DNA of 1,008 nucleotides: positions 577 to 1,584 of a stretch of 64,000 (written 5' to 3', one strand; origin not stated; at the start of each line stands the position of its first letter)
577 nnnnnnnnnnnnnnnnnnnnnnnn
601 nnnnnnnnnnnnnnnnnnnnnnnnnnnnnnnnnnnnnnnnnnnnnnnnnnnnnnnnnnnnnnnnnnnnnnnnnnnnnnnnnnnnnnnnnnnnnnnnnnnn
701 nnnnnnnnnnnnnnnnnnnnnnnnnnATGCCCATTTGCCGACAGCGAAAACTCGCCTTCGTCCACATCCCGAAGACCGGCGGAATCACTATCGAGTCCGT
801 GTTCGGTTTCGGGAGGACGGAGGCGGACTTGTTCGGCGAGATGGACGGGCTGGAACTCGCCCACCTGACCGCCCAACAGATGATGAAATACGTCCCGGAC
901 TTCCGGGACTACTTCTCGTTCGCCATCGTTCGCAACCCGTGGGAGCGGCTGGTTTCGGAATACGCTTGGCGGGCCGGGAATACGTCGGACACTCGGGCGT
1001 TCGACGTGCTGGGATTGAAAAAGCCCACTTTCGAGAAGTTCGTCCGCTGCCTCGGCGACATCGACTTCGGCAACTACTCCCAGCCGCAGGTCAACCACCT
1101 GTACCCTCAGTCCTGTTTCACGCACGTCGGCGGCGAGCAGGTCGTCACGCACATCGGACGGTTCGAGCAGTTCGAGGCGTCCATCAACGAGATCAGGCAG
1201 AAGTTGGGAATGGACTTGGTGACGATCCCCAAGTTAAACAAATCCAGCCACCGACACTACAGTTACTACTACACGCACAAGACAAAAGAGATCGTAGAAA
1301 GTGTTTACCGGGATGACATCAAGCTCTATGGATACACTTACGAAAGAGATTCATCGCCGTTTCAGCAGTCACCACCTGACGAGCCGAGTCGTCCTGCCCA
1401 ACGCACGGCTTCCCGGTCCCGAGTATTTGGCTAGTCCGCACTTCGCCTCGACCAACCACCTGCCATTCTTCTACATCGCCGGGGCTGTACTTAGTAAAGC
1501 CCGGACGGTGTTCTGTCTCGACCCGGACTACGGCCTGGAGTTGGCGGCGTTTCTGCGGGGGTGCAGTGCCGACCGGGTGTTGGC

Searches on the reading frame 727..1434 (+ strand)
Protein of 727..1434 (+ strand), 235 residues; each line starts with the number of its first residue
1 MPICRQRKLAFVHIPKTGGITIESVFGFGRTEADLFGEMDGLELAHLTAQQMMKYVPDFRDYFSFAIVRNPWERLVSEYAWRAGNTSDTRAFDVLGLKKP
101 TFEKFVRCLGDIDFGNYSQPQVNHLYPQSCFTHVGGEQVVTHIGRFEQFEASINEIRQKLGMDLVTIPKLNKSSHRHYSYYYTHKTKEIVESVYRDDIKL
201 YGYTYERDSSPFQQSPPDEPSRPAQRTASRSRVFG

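Call 33: search_protein_families(library=pfam, alignment_id=A2, max_evalue=0.001)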
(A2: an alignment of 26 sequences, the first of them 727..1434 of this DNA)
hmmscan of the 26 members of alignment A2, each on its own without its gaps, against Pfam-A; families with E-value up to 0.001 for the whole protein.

A. member 1, window:727-1434:+ (235 aa): 1 family
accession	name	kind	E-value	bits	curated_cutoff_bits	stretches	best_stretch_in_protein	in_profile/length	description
PF03567.20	Sulfotransfer_2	-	9.3e-18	65.7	22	1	3-203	5-251/252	Sulfotransferase family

B. families by the number of members that match (of 26 scanned): 17 families
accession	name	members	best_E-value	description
PF00154.27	RecA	1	9.3e-38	recA bacterial DNA recombination protein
PF00270.35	DEAD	1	1.9e-26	DEAD/DEAH box helicase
PF00085.26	Thioredoxin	1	7.9e-22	Thioredoxin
PF03567.20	Sulfotransfer_2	1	9.3e-18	Sulfotransferase family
PF00271.37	Helicase_C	1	6.1e-13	Helicase conserved C-terminal domain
PF12224.13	Amidoligase_2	1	1.6e-12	Putative amidoligase enzyme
PF08804.16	gp32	1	2e-10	gp32 DNA binding protein like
PF04851.21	ResIII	1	3.2e-09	Type III restriction enzyme, res subunit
PF13098.12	Thioredoxin_2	1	1.2e-07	Thioredoxin-like domain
PF21448.3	DNMK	1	9.4e-07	Deoxynucleotide monophosphate kinase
PF08423.17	Rad51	1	2.5e-06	Rad51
PF09723.15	Zn_ribbon_8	1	1.4e-05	Zinc ribbon domain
PF00190.28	Cupin_1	1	1.8e-05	Cupin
PF07883.17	Cupin_2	1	2.1e-05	Cupin domain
PF06745.19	ATPase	1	0.0002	KaiC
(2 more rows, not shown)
